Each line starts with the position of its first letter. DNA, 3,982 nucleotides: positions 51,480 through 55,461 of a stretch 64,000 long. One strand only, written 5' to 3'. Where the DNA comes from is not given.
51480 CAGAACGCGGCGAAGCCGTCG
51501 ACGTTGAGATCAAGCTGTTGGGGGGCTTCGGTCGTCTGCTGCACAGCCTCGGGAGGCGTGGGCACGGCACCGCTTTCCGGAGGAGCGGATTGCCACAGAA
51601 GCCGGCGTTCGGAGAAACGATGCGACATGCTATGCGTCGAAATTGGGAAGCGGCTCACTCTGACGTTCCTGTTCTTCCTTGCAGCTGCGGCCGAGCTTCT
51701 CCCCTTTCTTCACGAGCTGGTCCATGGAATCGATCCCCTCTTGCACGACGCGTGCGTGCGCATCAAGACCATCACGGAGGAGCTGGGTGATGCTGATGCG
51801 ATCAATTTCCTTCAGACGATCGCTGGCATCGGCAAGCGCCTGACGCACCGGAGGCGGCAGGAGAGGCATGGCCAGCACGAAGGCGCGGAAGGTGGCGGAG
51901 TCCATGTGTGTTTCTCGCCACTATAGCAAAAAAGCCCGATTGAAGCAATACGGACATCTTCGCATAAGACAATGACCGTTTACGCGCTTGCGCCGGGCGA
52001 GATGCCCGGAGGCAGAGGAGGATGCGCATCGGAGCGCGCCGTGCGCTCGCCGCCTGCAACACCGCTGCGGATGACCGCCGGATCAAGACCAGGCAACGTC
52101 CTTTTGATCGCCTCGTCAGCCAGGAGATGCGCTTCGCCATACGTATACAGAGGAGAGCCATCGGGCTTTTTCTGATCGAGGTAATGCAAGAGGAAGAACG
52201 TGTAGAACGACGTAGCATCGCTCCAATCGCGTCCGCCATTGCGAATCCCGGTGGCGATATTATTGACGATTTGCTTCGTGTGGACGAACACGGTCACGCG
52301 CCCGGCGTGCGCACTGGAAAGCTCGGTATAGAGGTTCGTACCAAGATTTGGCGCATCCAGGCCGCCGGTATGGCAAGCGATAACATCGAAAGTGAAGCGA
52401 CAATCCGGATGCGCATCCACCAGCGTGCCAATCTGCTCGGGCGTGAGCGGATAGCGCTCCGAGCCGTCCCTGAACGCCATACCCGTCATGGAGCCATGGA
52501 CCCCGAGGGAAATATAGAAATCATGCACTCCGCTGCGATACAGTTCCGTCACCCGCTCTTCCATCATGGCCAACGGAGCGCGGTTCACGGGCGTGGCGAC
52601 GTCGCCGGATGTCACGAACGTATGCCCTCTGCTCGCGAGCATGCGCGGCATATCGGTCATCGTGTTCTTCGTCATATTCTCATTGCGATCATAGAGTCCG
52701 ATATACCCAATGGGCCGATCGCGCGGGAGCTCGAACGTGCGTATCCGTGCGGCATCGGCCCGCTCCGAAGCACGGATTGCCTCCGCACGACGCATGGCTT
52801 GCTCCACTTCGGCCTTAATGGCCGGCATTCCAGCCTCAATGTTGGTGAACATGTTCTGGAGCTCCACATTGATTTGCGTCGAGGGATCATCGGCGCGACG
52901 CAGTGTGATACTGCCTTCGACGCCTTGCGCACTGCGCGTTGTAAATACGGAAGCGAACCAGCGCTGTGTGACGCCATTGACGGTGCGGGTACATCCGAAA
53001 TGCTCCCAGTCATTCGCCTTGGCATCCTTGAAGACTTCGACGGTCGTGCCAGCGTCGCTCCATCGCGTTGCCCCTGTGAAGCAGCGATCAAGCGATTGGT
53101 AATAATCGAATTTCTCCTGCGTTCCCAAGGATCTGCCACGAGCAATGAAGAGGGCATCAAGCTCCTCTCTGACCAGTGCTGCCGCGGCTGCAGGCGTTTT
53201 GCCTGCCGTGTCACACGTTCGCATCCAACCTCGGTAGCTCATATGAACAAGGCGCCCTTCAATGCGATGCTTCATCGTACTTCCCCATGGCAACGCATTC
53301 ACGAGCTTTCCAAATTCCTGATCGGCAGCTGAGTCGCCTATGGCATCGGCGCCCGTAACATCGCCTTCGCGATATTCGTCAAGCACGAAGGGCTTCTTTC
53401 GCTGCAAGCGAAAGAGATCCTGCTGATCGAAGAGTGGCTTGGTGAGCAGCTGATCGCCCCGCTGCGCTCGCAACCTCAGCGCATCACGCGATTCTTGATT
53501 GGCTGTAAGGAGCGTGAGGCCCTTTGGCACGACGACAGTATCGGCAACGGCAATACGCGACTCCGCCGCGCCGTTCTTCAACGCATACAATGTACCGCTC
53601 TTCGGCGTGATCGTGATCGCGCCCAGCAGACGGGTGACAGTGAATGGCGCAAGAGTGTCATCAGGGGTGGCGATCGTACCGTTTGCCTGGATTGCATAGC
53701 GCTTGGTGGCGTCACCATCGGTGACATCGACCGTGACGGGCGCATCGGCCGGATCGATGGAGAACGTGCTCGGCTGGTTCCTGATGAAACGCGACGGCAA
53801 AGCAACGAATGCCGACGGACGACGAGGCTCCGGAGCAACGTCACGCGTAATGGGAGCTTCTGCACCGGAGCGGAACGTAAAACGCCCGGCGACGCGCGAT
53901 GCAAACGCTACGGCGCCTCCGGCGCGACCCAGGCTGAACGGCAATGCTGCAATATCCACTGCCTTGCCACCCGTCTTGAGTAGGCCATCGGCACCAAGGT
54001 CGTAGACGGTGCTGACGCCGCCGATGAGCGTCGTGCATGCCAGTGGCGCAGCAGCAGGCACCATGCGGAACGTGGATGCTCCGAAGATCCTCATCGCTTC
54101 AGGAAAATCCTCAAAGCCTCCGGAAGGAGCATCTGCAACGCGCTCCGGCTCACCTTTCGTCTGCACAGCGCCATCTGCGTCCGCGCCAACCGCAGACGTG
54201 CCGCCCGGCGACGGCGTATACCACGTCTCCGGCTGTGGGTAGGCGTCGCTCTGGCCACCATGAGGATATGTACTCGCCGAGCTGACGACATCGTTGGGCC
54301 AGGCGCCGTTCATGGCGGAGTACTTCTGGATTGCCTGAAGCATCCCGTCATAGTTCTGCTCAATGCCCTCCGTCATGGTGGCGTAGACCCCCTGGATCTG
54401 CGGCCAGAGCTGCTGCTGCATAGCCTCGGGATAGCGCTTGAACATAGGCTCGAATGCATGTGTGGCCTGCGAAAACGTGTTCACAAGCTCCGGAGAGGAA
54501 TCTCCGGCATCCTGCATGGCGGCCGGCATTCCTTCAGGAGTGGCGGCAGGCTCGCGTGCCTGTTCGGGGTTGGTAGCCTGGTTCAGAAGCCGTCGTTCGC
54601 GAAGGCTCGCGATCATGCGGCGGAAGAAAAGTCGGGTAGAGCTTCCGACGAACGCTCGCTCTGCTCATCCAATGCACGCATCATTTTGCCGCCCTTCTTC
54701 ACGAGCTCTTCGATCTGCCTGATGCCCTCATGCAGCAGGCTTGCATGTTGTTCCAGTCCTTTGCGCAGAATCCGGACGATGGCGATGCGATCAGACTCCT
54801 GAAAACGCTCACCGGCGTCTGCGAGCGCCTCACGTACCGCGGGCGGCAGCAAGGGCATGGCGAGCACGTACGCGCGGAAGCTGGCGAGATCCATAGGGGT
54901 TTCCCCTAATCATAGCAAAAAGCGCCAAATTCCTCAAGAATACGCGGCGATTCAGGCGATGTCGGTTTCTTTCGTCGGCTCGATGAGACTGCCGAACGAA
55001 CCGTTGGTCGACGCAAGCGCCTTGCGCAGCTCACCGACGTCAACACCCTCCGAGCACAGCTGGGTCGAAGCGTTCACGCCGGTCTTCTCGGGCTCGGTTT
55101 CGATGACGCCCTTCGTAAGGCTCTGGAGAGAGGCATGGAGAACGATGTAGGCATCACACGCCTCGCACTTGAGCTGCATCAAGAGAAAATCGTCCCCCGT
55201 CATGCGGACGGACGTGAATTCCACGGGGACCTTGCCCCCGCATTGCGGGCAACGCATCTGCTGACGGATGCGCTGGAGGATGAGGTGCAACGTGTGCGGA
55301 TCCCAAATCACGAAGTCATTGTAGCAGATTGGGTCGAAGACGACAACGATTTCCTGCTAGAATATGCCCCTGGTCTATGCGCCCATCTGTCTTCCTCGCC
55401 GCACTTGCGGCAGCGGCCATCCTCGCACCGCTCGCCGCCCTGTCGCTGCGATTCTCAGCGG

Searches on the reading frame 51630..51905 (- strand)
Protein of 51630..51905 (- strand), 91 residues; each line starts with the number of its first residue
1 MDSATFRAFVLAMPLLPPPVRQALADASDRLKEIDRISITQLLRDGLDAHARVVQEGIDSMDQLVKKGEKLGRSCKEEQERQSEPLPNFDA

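Call 4: search_protein_families(library=pfam, proteins=[window:51630-51905:-], max_evalue=0.1)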
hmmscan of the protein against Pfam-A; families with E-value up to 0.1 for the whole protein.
window:51630-51905:- (91 aa): 4 families
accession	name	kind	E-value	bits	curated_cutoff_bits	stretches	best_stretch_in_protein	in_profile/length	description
PF05597.16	Phasin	-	5.1e-05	23.8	28.8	1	44-83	20-59/126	Poly(hydroxyalcanoate) granule associated protein (phasin)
PF09548.15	Spore_III_AB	-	0.028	14.9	32.5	1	18-83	64-129/170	Stage III sporulation protein AB (spore_III_AB)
PF10157.14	BORCS6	-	0.066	13.8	35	1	39-77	44-82/101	BLOC-1-related complex sub-unit 6 C-terminal helix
PF00494.24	SQS_PSY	-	0.068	13.3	26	1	7-62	6-61/263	Squalene/phytoene synthase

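Call 30: search_protein_families(library=ncbifam, proteins=[window:51630-51905:-], max_evalue=0.1)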
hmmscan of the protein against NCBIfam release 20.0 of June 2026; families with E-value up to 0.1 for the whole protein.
window:51630-51905:- (91 aa): 4 families
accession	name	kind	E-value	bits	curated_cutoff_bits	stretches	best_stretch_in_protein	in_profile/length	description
TIGR01837.1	PHA_granule_1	subfamily_domain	0.00011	22.2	94.7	1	42-83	9-50/118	poly(hydroxyalkanoate) granule-associated protein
TIGR02047.1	CadR-PbrR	equivalog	0.026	14.6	151.45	0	46-80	83-117/127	Cd(II)/Pb(II)-responsive transcriptional regulator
TIGR02654.1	circ_KaiB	equivalog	0.069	13.3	145.3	1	15-32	64-81/87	circadian clock protein KaiB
NF006798.0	PRK09301.1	equivalog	0.094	12.8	110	0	15-34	67-86/105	circadian clock protein KaiB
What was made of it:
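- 51630..51905 (-): Small 91-aa partner gene upstream of paralog 1. It is a divergent member of the partner family. It has weak sub-threshold phasin matches (calls 4, 30).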

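Call 49: search_protein_families(library=padloc, proteins=[window:51630-51905:-], max_evalue=0.1)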
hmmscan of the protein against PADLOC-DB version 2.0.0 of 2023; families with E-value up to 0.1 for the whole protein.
window:51630-51905:- (91 aa): 0 families

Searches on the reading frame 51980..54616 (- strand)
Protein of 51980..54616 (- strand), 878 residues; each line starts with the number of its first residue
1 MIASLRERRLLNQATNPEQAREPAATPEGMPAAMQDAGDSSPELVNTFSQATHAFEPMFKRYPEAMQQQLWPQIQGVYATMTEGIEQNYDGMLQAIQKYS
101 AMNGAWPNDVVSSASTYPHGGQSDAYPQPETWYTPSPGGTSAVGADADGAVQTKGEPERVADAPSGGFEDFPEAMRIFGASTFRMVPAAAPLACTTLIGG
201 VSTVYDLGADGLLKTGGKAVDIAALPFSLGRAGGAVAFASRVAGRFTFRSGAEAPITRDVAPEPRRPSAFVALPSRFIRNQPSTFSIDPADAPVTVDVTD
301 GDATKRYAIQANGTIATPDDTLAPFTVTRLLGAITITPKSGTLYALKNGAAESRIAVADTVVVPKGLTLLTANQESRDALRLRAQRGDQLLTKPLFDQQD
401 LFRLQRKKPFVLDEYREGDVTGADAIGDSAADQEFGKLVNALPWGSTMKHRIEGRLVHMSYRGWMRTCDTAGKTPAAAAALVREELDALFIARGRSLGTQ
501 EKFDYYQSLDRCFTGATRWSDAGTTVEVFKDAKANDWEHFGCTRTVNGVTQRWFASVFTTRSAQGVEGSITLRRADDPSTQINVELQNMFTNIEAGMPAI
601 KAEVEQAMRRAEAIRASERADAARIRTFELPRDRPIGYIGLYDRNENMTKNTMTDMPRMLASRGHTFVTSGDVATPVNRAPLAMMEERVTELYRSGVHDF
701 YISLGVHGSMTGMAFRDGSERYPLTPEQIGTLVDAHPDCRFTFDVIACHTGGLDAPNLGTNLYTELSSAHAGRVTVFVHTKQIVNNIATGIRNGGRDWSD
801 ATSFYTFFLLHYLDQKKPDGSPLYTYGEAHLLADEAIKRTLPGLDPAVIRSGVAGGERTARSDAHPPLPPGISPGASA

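Call 4: search_protein_families(library=pfam, proteins=[window:51980-54616:-], max_evalue=0.1)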
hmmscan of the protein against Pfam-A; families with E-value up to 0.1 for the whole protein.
window:51980-54616:- (878 aa): 0 families

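Call 15: list_cluster_members(proteins=[P0001, window:51980-54616:-, window:58415-60595:-, window:61798-63999:-, window:60940-61791:-])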
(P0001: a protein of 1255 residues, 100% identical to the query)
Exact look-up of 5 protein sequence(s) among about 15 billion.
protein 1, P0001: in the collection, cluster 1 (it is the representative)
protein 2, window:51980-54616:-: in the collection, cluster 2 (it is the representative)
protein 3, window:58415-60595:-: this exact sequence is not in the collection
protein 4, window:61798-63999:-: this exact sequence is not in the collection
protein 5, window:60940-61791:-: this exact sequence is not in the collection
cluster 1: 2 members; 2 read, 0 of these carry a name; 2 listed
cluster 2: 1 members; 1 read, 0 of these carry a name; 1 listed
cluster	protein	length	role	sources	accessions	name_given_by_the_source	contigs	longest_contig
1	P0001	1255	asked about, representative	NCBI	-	-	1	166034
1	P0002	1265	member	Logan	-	-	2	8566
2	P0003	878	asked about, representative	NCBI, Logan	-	-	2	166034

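Call 30: search_protein_families(library=ncbifam, proteins=[window:51980-54616:-], max_evalue=0.1)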
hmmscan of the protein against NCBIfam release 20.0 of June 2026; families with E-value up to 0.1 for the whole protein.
window:51980-54616:- (878 aa): 0 families

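Call 49: search_protein_families(library=padloc, proteins=[window:51980-54616:-], max_evalue=0.1)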
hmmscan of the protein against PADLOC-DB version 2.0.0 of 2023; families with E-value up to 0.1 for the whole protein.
window:51980-54616:- (878 aa): 0 families

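Call 70: predict_structure(alignment_id=A7)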
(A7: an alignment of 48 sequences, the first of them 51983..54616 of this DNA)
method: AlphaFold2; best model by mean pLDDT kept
length: 878 residues; sequences in the alignment: 48
mean_pLDDT: 62.9   pTM: 0.54
mean pLDDT of the five models: 62.9, 62.7, 62.0, 60.7, 60.1
residues with pLDDT >= 90: 200; 70-90: 191; 50-70: 151; < 50: 336
segments of 3 or more residues with pLDDT < 50: 1-8, 10-53, 98-182, 262-293, 317-372, 386-398, 400-417, 442-473, 481-498, 861-874, 876-878
pLDDT, mean of each block of 10 residues (from residue 1): 36 39 36 37 41 51 64 62 55 51 33 31 27 29 28 26 27 30 54 88 88 86 80 71 85 83 38 28 29 48 58 48 36 40 36 35 35 58 46 42 39 43 70 59 37 29 30 48 43 43 68 81 91 74 95 80 60 92 86 79 91 89 92 96 88 89 93 96 98 96 94 91 93 94 94 71 71 91 74 63 87 91 95 89 88 75 39 44
secondary structure, 60 per line:
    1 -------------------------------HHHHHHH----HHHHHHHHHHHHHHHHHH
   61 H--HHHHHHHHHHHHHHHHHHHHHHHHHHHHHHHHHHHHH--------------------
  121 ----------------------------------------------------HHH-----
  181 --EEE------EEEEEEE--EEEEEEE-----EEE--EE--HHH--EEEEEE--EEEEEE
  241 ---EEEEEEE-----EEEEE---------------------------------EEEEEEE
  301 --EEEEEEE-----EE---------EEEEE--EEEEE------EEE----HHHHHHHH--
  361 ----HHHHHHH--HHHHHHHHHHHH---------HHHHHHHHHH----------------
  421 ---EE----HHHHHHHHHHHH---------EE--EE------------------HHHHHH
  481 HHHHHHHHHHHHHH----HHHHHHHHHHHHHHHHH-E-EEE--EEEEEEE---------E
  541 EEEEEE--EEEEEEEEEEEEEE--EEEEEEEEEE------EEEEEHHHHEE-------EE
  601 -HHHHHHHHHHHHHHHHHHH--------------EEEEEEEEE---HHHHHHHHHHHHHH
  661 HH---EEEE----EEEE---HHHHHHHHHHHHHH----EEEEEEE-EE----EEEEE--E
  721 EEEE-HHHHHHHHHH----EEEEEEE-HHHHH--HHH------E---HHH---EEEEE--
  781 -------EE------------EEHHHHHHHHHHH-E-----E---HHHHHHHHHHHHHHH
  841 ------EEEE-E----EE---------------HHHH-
elements in order (helices of 4 or more, strands of 3 or more residues): H32-38 H43-61 H64-100 E183-185 E192-198 E201-207 E213-215 E227-232 E235-240 E244-250 E256-260 E294-300 E303-309 E326-330 E333-337 E344-346 H351-358 H365-371 H374-385 H395-404 H430-441 H475-494 H499-515 E519-521 E524-530 E540-546 E549-562 E565-574 E581-585 H586-589 H602-620 E635-643 H647-662 E666-669 E674-677 H681-694 E699-705 E713-717 E720-724 H726-735 E740-746 H748-752 E774-778 H804-814 H826-840 E847-850 H874-877
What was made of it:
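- AF2 predicts two helices (pLDDT 51-64) followed by about 80 residues at pLDDT 26-33, then confident beta and clan-CD domains (call 70).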

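Call 92: fold_search(model_id=the predicted structure, library=pdb)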
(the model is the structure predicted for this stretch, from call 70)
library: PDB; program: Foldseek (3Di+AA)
matches with E <= 10: 680; with E <= 0.001: 24
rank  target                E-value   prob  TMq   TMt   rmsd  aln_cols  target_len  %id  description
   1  4m9r_A                1.4e-05  1.00  0.17  0.51   8.4       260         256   12  Crystal structure of CED-3 (released 2013-10-09)
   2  4awb_B                4.8e-05  1.00  0.17  0.47   7.1       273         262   11  Crystal structure of active legumain in complex with AAN-CMK (released 2013-06-26)
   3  1m72_C                1.2e-04  1.00  0.16  0.47  10.7       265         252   12  Crystal Structure of Caspase-1 from Spodoptera frugiperda (released 2004-01-20)
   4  4n6o_A                1.2e-04  1.00  0.16  0.46   7.6       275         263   11  Crystal structure of reduced legumain in complex with cystatin E/M (released 2015-02-11)
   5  5lua_A                1.9e-04  1.00  0.14  0.40   5.6       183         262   13  Crystal structure of human legumain (AEP) in complex with compound 11b (released 2017-03-29)
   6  7fqi_A                1.9e-04  1.00  0.13  0.37   6.4       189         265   13  Crystal Structure of human Legumain in complex with (2S)-N-[(1S)-3-amino-1-cyano-3-oxopropyl]-1-[1-[4-[(2,4-difluoroph (released 2023-10-11)
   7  7fqi_C                1.9e-04  1.00  0.16  0.45   7.5       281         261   10  Crystal Structure of human Legumain in complex with (2S)-N-[(1S)-3-amino-1-cyano-3-oxopropyl]-1-[1-[4-[(2,4-difluoroph (released 2023-10-11)
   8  4awb_A                2.0e-04  1.00  0.13  0.39   6.0       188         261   13  Crystal structure of active legumain in complex with AAN-CMK (released 2013-06-26)
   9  7fqh_A                2.2e-04  0.99  0.13  0.37  12.0       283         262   11  Crystal Structure of human Legumain in complex with (2S)-N-[(3S)-5-amino-5-oxopent-1-yn-3-yl]-1-[1-[4-(cyclopropylmeth (released 2023-10-11)
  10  7fqk_A                2.4e-04  1.00  0.16  0.46   7.4       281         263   10  Crystal Structure of human Legumain in complex with (2S)-N-[(3S)-5-amino-1-(1,3-oxazol-2-yl)-5-oxopent-1-yn-3-yl]-1-[1 (released 2023-10-11)
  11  4aw9_A                2.4e-04  1.00  0.14  0.38  11.1       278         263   12  Crystal structure of active legumain in complex with YVAD-CMK (released 2013-06-26)
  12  7fqj_C                3.1e-04  1.00  0.13  0.37   6.3       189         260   12  Crystal Structure of human Legumain in complex with (2S)-N-[(1S)-3-amino-1-cyano-3-oxopropyl]-1-[1-[4-[(2,4-difluoroph (released 2023-10-11)
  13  7fqi_B                3.3e-04  1.00  0.13  0.36   6.5       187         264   13  Crystal Structure of human Legumain in complex with (2S)-N-[(1S)-3-amino-1-cyano-3-oxopropyl]-1-[1-[4-[(2,4-difluoroph (released 2023-10-11)
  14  8imy_K                3.7e-04  1.00  0.10  0.25   4.2       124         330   14  Cryo-EM structure of GPI-T (inactive mutant) with GPI and proULBP2, a proprotein substrate (released 2023-08-16)
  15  1i4e_B                3.7e-04  1.00  0.16  0.49   9.5       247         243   10  CRYSTAL STRUCTURE OF THE CASPASE-8/P35 COMPLEX (released 2001-03-28)
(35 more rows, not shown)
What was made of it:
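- On Clan CD cysteine peptidases (caspase-hemoglobinase fold): The result repeats on paralog 2 (call 92).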

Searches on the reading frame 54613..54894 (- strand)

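Call 4: search_protein_families(library=pfam, proteins=[window:54613-54894:-], max_evalue=0.1)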
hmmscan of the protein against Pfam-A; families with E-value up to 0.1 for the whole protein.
window:54613-54894:- (93 aa): 1 family
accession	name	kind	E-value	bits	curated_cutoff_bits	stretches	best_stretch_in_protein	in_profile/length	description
PF12352.13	V-SNARE_C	-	0.019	15.7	27.1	1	46-80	2-36/66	Snare region anchored in the vesicle membrane C-terminus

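Call 30: search_protein_families(library=ncbifam, proteins=[window:54613-54894:-], max_evalue=0.1)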
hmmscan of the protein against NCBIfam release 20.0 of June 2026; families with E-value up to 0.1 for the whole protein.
window:54613-54894:- (93 aa): 2 families
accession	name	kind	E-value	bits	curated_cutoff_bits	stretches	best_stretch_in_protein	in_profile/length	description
NF047773.1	phas_rel_Lepto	domain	0.048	13.4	35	1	43-70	15-42/68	phasin-related domain-containing protein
NF047596.1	LIMLP_15305_fam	equivalog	0.083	12.8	210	1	28-67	34-68/175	LIMLP_15305 family protein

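Call 49: search_protein_families(library=padloc, proteins=[window:54613-54894:-], max_evalue=0.1)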
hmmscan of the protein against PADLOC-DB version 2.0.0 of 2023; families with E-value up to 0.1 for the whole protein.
window:54613-54894:- (93 aa): 0 families

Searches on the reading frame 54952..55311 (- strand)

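Call 4: search_protein_families(library=pfam, proteins=[window:54952-55311:-], max_evalue=0.1)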
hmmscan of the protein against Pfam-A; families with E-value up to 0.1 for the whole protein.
window:54952-55311:- (119 aa): 16 families
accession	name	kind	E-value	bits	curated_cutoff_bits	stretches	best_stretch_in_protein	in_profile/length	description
PF24042.1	DUF7351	-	0.00027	21.2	31.2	1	20-83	68-131/177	Domain of unknown function (DUF7351)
PF05876.18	GpA_ATPase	-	0.013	15.6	25.6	1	16-68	192-245/247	Phage terminase large subunit gpA, ATPase domain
PF18319.7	Zn_ribbon_PriA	-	0.024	15.1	26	0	49-65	1-17/27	PriA DNA helicase Cys-rich region (CRR) domain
PF21664.2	TBPIP_C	-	0.031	14.7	27.2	1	25-70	24-70/115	TBP-interacting protein, C-terminal domain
PF11672.13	DUF3268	-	0.033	15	28.4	1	18-71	2-57/121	zinc-finger-containing domain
PF06906.16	DUF1272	-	0.033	14.7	25.3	0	18-27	41-50/57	Protein of unknown function (DUF1272)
PF12760.12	Zn_ribbon_IS1595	-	0.05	14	25.4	1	18-53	18-44/46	Transposase zinc-ribbon domain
PF01155.25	HypA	-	0.059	13.8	28.9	1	9-55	61-95/112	Hydrogenase/urease nickel incorporation, metallochaperone, hypA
PF24292.1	DUF7479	-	0.064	13.8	27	0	18-57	2-41/60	Domain of unknown function (DUF7479)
PF00684.25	DnaJ_CXXCXGXG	-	0.071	13.8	32.7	0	18-53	15-48/65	DnaJ central domain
PF09723.15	Zn_ribbon_8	-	0.071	13.6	34.4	0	12-27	18-36/41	Zinc ribbon domain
PF21344.3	Zn_ribbon_LysW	-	0.071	13.2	27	0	20-31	2-13/46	Alpha-aminoadipate carrier protein LysW-like, globular domain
PF23454.1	Zn_ribbon_Brz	-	0.074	14.1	27.9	0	17-31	4-18/58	Transcriptional regulator Brz zinc beta ribbon domain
PF01396.24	Zn_ribbon_Top1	-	0.079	13.2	32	0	20-28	3-11/39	Topoisomerase DNA binding C4 zinc finger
PF05129.18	Zn_ribbon_Elf1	-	0.092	13.3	29.8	0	13-57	17-57/79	Transcription elongation factor Elf1 like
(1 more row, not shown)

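Call 49: search_protein_families(library=padloc, proteins=[window:54952-55311:-], max_evalue=0.1)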
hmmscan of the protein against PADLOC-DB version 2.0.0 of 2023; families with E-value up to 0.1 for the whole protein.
window:54952-55311:- (119 aa): 0 families
